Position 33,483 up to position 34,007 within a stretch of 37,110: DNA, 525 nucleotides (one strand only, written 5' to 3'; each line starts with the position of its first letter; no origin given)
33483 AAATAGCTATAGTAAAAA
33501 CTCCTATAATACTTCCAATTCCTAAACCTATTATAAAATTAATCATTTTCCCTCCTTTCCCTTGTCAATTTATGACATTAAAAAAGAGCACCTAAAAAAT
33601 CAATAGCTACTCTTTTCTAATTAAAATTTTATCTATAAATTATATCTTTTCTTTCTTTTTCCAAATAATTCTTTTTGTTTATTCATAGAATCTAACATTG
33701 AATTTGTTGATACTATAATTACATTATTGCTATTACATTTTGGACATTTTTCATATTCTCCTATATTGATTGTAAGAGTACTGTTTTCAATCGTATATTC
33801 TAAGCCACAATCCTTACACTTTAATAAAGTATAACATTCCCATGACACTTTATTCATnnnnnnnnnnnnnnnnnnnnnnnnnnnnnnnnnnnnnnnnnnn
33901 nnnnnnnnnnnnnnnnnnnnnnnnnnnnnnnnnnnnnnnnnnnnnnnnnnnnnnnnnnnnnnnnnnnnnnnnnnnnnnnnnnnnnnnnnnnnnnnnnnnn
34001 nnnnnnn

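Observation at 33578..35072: Terminator-bounded two-gene cassette: M48/ImmA-like HExxH metallopeptidase plus a translationally coupled zinc-ribbon protein, between the tail fibres and the lysis genes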

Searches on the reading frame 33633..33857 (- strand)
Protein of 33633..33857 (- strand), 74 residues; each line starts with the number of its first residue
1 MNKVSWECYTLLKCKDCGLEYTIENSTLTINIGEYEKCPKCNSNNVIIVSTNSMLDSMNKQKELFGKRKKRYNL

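Call 4: search_protein_families(library=pfam, proteins=[window:33633-33857:-], max_evalue=1)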
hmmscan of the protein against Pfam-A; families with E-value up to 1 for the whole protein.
window:33633-33857:- (74 aa): 19 families
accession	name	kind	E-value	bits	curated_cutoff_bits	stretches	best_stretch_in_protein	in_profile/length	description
PF01155.25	HypA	-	0.00015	22.2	28.9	1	12-54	71-105/112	Hydrogenase/urease nickel incorporation, metallochaperone, hypA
PF08271.17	Zn_Ribbon_TF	-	0.0014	18.6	29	1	37-50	2-14/43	TFIIB zinc-binding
PF08792.16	A2L_zn_ribbon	-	0.002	18.2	22.9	1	36-51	4-18/33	A2L zinc ribbon domain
PF08274.17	Zn_Ribbon_YjdM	-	0.0026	18.2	30.8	1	37-45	4-12/30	PhnA Zinc-Ribbon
PF13878.12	zf-C2H2_3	-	0.0048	17.1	27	1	13-25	15-27/40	zinc-finger of acetyl-transferase ESCO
PF25206.1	DUF7836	-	0.013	15.8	26.7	1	7-44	3-39/59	Domain of unknown function (DUF7836)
PF09723.15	Zn_ribbon_8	-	0.017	15.6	34.4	1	13-46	7-37/41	Zinc ribbon domain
PF23454.1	Zn_ribbon_Brz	-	0.024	15.6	27.9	1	37-70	7-41/58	Transcriptional regulator Brz zinc beta ribbon domain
PF23451.1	Zn_ribbon_PaaD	-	0.042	13.9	27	1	37-49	16-28/53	PaaD zinc beta ribbon domain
PF01667.23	Ribosomal_S27e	-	0.048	13.8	24.5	0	37-51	9-23/55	Ribosomal protein S27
PF14354.12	Lar_restr_allev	-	0.055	14.2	28.6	0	35-51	3-19/58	Restriction alleviation protein Lar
PF13717.11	Zn_ribbon_4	-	0.086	13.2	30.3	1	13-42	4-32/36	zinc-ribbon domain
PF02146.23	SIR2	-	0.11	12.9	24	1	12-43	108-139/180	Sir2 family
PF01096.23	Zn_ribbon_TFIIS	-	0.11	12.7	21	1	37-49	2-14/39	Transcription factor S-II (TFIIS)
PF25205.1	DUF7835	-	0.12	12.6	27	0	3-20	41-58/66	Domain of unknown function (DUF7835)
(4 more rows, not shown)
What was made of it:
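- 33633..33848 (-): Zinc-ribbon partner, 71 aa from the GTG start (74 aa if the ATG at 33857 is used). It has CxxC...CPxC, then a helix and the basic tail KRKKRY. Weak zinc-ribbon Pfam hits (call 4).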

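Call 5: search_protein_families(library=phrogs, proteins=[window:33633-33857:-], max_evalue=1)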
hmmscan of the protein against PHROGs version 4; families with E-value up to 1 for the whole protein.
window:33633-33857:- (74 aa): 10 families
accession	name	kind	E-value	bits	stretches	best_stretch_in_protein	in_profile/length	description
phrog_1315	-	unknown function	0.00021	22.5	1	11-72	6-71/108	-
phrog_9414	-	unknown function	0.0038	18.2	1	13-61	6-52/71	-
phrog_8470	-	unknown function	0.029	14.2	1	12-57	86-131/567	-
phrog_32727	-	unknown function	0.038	15.1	1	37-61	4-27/78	-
phrog_5602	-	unknown function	0.044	14.5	2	22-56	5-39/60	-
phrog_5348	-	unknown function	0.063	14.1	1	30-60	33-63/181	-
phrog_2834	-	unknown function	0.12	13.3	0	37-53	51-67/78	-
phrog_15827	-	unknown function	0.13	13.5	1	8-62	4-61/73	-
phrog_24502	-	other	0.33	11.9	0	37-51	115-129/177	zinc-finger domain protein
phrog_33815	-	unknown function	0.52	11.4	1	10-25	2-17/83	-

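Call 6: search_protein_families(library=padloc, proteins=[window:33633-33857:-], max_evalue=1)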
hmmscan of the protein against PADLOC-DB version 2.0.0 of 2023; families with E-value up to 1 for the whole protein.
window:33633-33857:- (74 aa): 0 families
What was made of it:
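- No PADLOC hit (call 6).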

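Call 77: find_homologous_proteins(query=window:33633-33857:-, max_evalue=0.01)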
Query window:33633-33857:- (74 aa): 1 proteins with E <= 0.01 among 1 candidates.
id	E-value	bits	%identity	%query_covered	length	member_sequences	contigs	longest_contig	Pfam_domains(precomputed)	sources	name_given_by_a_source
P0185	1.5e-42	160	100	100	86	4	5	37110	-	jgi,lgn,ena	-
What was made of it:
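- Tried and rejected: A single-sequence search with the 74-aa protein found only itself (call 77).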

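Call 80: find_homologous_proteins(query=A5, max_evalue=0.01)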
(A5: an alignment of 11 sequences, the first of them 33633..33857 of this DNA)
Query A5 (11 sequences) (74 aa, profile of the alignment): 63 proteins with E <= 0.01 among 240 candidates.
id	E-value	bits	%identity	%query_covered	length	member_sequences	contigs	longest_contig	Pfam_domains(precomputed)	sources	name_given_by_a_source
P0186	1.2e-29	120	56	96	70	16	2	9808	-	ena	-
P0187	1.3e-29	119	57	92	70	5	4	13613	-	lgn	-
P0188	1.5e-29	119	54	100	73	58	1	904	-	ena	-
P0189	2.0e-29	119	58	96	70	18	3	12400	-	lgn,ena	-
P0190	2.1e-29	119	54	96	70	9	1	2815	-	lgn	-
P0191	5.2e-29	118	56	96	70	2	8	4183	-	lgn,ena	-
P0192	5.3e-29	118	49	96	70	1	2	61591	-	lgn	-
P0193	4.9e-28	114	54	96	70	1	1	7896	-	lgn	-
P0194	5.1e-28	114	50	81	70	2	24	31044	-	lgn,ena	-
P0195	5.2e-28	114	49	96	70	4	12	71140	-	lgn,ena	-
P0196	7.5e-28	114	52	96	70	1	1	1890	-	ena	-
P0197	8.0e-28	114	46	96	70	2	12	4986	-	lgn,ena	-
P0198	8.6e-28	114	55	96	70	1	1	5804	-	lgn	-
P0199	9.1e-28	114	52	96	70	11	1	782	-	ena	-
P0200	1.2e-27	113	52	96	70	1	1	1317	-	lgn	-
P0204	2.3e-27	112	53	81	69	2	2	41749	-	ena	-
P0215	1.1e-24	104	54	91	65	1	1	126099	-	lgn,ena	-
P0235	1.4e-17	81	47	61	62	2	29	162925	-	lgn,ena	-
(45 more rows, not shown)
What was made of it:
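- Tried and rejected: The alignment-based search worked (call 80).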

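Call 81: find_encoding_contigs(protein=P0235, flank=4000, max_places=3)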
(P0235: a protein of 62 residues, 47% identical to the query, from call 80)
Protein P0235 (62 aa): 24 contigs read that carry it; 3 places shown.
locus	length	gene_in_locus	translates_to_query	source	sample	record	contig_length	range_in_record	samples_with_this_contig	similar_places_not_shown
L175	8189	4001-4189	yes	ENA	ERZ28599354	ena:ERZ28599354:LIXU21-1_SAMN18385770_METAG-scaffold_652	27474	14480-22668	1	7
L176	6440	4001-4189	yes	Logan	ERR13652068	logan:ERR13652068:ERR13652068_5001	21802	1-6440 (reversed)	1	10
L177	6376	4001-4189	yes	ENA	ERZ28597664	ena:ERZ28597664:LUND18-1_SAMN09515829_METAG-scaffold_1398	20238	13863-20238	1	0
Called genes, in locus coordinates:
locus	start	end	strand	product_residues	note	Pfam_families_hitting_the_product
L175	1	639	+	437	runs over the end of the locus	PF06605:Prophage_tail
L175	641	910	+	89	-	-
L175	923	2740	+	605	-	PF00657:Lipase_GDSL, PF13472:Lipase_GDSL_2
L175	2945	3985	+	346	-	-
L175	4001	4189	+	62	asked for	-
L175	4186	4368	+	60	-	-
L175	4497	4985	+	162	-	-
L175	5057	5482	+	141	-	PF05105:Phage_holin_4_1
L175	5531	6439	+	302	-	PF01520:Amidase_3, PF09374:PG_binding_3 (faint), PF01471:PG_binding_1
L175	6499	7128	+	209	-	-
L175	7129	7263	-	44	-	-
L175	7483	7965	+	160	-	-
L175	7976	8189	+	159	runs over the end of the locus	PF14020:DUF4236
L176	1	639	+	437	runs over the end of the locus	PF06605:Prophage_tail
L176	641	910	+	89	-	-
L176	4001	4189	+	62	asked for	-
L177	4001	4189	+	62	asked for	-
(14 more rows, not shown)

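Call 82: find_encoding_contigs(protein=P0215, flank=4000, max_places=2)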
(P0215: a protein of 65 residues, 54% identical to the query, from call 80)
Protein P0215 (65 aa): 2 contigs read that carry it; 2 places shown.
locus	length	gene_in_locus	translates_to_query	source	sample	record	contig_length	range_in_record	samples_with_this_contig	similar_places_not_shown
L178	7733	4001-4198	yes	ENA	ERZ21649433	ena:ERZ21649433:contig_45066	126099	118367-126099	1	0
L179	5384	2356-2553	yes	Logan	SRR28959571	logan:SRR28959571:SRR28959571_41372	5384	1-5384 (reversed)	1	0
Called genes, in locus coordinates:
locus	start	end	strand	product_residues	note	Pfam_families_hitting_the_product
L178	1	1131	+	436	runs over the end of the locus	PF26674:Prophage_tail_N2 (weak), PF06605:Prophage_tail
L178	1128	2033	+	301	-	-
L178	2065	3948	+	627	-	PF00657:Lipase_GDSL (weak), PF13472:Lipase_GDSL_2, PF16255:Lipase_GDSL_lke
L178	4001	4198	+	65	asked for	-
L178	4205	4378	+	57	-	-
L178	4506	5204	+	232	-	-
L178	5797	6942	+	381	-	-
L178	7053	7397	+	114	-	-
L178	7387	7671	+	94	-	PF06946:Phage_holin_5_1 (weak), PF16079:Phage_holin_5_2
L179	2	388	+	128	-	?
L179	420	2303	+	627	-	PF00657:Lipase_GDSL (weak), PF13472:Lipase_GDSL_2, PF16255:Lipase_GDSL_lke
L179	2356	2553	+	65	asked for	-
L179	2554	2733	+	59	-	-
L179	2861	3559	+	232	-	-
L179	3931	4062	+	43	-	PF00589:Phage_integrase (weak)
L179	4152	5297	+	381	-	-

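Call 83: find_encoding_contigs(protein=P0194, flank=4000, max_places=3)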
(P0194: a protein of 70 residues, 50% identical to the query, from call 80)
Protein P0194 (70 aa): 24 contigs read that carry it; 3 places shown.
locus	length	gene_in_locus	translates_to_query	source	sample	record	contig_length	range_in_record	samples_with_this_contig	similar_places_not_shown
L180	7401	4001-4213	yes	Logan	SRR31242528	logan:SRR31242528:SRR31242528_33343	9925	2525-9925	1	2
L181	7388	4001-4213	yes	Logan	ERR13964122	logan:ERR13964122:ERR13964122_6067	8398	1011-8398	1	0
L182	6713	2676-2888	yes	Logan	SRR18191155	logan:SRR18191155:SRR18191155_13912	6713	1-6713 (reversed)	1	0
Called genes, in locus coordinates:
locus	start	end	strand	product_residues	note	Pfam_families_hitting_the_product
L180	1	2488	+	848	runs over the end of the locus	-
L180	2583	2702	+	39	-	-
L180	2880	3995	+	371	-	-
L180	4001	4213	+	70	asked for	-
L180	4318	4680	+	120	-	-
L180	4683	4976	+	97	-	PF16079:Phage_holin_5_2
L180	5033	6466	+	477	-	PF01183:Glyco_hydro_25, PF05257:CHAP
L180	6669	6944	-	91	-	PF12652:CotJB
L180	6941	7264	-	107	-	PF11007:CotJA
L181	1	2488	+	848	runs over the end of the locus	-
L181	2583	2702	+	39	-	-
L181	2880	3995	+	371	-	-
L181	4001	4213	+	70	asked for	-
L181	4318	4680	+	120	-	-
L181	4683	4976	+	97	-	PF16079:Phage_holin_5_2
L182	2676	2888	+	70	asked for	-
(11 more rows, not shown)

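Call 84: find_encoding_contigs(protein=P0204, flank=4000, max_places=2)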
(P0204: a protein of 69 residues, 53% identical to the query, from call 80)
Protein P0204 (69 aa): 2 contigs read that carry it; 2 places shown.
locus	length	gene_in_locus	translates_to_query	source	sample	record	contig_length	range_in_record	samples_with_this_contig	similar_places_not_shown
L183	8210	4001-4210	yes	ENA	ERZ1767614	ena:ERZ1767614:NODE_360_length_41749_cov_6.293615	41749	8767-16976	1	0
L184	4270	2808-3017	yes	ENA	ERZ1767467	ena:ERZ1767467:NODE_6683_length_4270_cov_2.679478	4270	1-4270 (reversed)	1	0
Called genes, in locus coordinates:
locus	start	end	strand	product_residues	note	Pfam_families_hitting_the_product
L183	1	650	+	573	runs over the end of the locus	PF07902:Gp58 (faint)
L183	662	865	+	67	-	-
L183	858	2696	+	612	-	PF00657:Lipase_GDSL (weak), PF13472:Lipase_GDSL_2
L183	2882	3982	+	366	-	PF10463:Peptidase_U49 (weak)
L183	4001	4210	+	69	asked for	-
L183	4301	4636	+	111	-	-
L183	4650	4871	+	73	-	PF16945:Phage_r1t_holin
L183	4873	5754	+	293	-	PF13529:Peptidase_C39_2, PF01471:PG_binding_1 (faint)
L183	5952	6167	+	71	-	PF12844:HTH_19, PF13560:HTH_31, PF01381:HTH_3, PF13443:HTH_26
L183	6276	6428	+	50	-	-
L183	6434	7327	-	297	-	PF04471:Mrr_cat, PF22722:NA-iREase1 (weak), PF13156:Mrr_cat_2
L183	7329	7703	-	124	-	PF12844:HTH_19 (weak), PF01381:HTH_3, PF13443:HTH_26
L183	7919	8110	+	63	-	PF12844:HTH_19 (weak), PF01381:HTH_3, PF13443:HTH_26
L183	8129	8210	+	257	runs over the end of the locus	PF02498:Bro-N, PF03374:ANT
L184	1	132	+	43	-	?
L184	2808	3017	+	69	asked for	-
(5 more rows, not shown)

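Call 94: search_solved_structures(query=A5, max_evalue=10, show_alignments=2)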
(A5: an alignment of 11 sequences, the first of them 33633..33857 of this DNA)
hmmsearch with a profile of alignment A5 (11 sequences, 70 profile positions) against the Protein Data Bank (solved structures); distinct sequences matched with E-value up to 10: 76 (the best 60 are shown).
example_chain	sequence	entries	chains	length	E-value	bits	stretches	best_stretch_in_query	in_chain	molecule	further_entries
7ood_x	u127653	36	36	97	0.0014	21.6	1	6-39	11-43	50S ribosomal protein L31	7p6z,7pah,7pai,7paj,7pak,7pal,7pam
5k2m_E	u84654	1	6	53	0.0042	20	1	33-53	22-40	Probable lysine biosynthesis protein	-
1mey_C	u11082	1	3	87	0.0084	19.1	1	9-39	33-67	CONSENSUS ZINC FINGER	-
5cm2_M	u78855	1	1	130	0.011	18.7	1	8-23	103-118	TRNA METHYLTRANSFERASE ACTIVATOR SUBUNIT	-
2dmi_A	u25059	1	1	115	0.02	17.9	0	6-30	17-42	Teashirt homolog 3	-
1qyp_A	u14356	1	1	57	0.027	17.4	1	5-18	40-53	RNA POLYMERASE II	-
3lcz_A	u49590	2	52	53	0.034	17.1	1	33-57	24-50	Inhibitor of TRAP, regulated by T-BOX (Trp) sequence RtpA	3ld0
5v3m_C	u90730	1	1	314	0.059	16.4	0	1-22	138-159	Zinc finger protein 568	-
7zok_A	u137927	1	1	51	0.073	16.1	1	7-20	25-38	Adventurous gliding motility protein X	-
6htj_A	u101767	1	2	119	0.097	15.7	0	35-50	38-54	Nucleic-acid-binding protein containing a Zn-ribbon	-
2bx9_A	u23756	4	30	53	0.11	15.5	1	35-57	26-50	TRYPTOPHAN RNA-BINDING ATTENUATOR PROTEIN-INHIBITORY PROTEIN | Anti-TRAP regulator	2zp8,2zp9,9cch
3ir9_A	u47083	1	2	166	0.11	15.5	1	34-64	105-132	Peptide chain release factor subunit 1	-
2i13_A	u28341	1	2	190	0.11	15.5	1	9-39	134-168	Aart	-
5v3j_E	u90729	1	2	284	0.12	15.4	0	1-22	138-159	Zinc finger protein 568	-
4qiw_P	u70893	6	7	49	0.14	15.2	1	6-41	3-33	DNA-directed RNA polymerase subunit P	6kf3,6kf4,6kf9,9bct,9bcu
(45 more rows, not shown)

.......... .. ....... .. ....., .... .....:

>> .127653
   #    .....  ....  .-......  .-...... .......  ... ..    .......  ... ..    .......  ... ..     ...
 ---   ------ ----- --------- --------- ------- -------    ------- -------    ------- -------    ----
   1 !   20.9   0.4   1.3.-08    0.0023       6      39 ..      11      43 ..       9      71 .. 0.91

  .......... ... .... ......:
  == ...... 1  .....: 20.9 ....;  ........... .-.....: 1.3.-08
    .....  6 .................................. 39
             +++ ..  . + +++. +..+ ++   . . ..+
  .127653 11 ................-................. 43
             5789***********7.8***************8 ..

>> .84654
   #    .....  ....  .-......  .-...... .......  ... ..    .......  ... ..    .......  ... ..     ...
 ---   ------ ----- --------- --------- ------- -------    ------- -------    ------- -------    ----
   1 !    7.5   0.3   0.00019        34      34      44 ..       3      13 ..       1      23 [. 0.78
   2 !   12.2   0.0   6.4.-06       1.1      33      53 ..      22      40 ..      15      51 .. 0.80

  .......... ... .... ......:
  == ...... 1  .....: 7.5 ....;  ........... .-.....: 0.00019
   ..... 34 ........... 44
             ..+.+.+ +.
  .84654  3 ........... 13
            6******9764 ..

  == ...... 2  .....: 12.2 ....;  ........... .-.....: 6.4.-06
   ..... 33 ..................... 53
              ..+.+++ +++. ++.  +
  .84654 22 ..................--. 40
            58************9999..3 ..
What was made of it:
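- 33633..33848 (-): The best PDB match is the bL31 zinc ribbon, E = 1.4e-3 (call 94).
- The partner has a zinc ribbon and a basic tail, and resembles the ribosomal bL31 ribbon (call 94).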

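Call 96: search_protein_families(library=pfam, proteins=[L183:2882-3982:+, L175:2945-3985:+, L180:2880-3995:+, L175:4186-4368:+, L175:4497-4985:+, L180:4318-4680:+, L183:4301-4636:+, L178:4506-5204:+, L180:2-2488:+], max_evalue=0.1)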
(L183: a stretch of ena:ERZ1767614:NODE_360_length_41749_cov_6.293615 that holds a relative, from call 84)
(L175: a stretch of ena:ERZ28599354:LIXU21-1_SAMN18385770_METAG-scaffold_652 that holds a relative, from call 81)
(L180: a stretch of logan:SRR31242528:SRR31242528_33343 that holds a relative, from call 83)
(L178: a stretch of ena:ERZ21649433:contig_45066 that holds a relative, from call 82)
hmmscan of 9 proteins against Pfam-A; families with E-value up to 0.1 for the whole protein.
L183:2882-3982:+ (366 aa): 1 family
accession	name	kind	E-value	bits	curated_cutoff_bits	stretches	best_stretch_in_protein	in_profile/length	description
PF18894.6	PhageMetallopep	-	0.0094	16.5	23.7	1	96-159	41-94/134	Putative phage metallopeptidase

L175:2945-3985:+ (346 aa): 1 family
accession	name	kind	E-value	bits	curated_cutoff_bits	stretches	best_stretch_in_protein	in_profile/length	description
PF23361.1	BBS7_pf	-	0.056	14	28.2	0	58-102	51-97/103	BBS7 platform domain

L180:2880-3995:+ (371 aa): 1 family
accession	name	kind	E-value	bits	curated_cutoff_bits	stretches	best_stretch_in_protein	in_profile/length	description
PF09372.15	PRANC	-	0.073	13.8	25.8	0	4-68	26-89/97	PRANC domain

L175:4186-4368:+ (60 aa): 0 families

L175:4497-4985:+ (162 aa): 1 family
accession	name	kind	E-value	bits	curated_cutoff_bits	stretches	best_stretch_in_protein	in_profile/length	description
PF00583.31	Acetyltransf_1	-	0.0025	18.5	20.7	1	44-128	25-103/116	Acetyltransferase (GNAT) family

L180:4318-4680:+ (120 aa): 4 families
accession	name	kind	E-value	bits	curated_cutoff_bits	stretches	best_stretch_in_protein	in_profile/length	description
PF10779.14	XhlA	-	0.0017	18.9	34.7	1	72-116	4-45/67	Haemolysin XhlA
PF17956.6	NAPRTase_C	-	0.025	15.5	23.3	1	57-107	35-85/111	Nicotinate phosphoribosyltransferase C-terminal domain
PF00382.24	TFIIB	-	0.037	14.5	23.6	1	23-49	32-58/92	Transcription factor TFIIB repeat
PF03385.23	STELLO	-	0.065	12.5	27.8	1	27-112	59-137/387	STELLO glycosyltransferases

L183:4301-4636:+ (111 aa): 25 families
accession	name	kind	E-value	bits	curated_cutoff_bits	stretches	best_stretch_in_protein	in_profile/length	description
PF07798.16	CCDC90-like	-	0.00046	20.5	33.5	1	10-104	74-170/175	Coiled-coil domain-containing protein 90-like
PF10046.14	BLOC1_2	-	0.00096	19.9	33.4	1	12-74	31-93/96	Biogenesis of lysosome-related organelles complex-1 subunit 2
PF23991.1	DUF7310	-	0.00097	20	40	1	6-74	1-65/83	Coiled-coil region of unknown function (DUF7310)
PF05667.16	CCDC22_CC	-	0.0032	17.1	39.2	1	11-68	310-367/477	CCDC22 protein coiled-coil region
PF09486.15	HrpB7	-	0.0039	18.1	29.7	1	30-74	84-128/157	Bacterial type III secretion protein (HrpB7)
PF19220.6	Rod_CreS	-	0.0047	16.4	100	1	5-74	150-220/359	Crescentin, rod domain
PF07889.17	DUF1664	-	0.0054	17.2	34.6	1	20-74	64-122/124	Protein of unknown function (DUF1664)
PF05531.17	NPV_P10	-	0.0062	17.4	29.8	1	37-85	1-49/75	Nucleopolyhedrovirus P10 protein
PF06419.17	COG6_N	-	0.0072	16.9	27.4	1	17-75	25-83/114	Conserved oligomeric complex COG6, N-terminal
PF00957.27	Synaptobrevin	-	0.013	15.7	26.4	1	25-107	3-87/89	Synaptobrevin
PF05478.16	Prominin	-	0.017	13.7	34.3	1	10-72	223-286/799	Prominin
PF06160.17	EzrA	-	0.02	13.6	39.6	1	5-85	324-404/557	Septation ring formation regulator, EzrA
PF24073.1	DUF7365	-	0.025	15.1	27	1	6-64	45-96/101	Coiled-coil region of unknown function (DUF7365)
PF13870.11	CCDC113_CCDC96_CC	-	0.025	14.8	31.6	1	14-83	45-114/177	CCDC113/CCDC96, coiled-coil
PF01519.22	DUF16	-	0.036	15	40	1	8-73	34-103/104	Protein of unknown function DUF16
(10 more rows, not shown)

L178:4506-5204:+ (232 aa): 0 families

L180:2-2488:+ (828 aa): 3 families
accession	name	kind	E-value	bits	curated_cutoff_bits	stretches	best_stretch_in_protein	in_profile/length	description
PF13472.12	Lipase_GDSL_2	-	3.4e-16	60.7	32.9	1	626-809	1-175/178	GDSL-like Lipase/Acylhydrolase family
PF00657.28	Lipase_GDSL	-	9.8e-07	29.6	23.6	1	624-815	1-206/208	GDSL-like Lipase/Acylhydrolase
PF03915.18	AIP3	-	0.027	14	31.6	1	79-287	72-257/406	Actin interacting protein 3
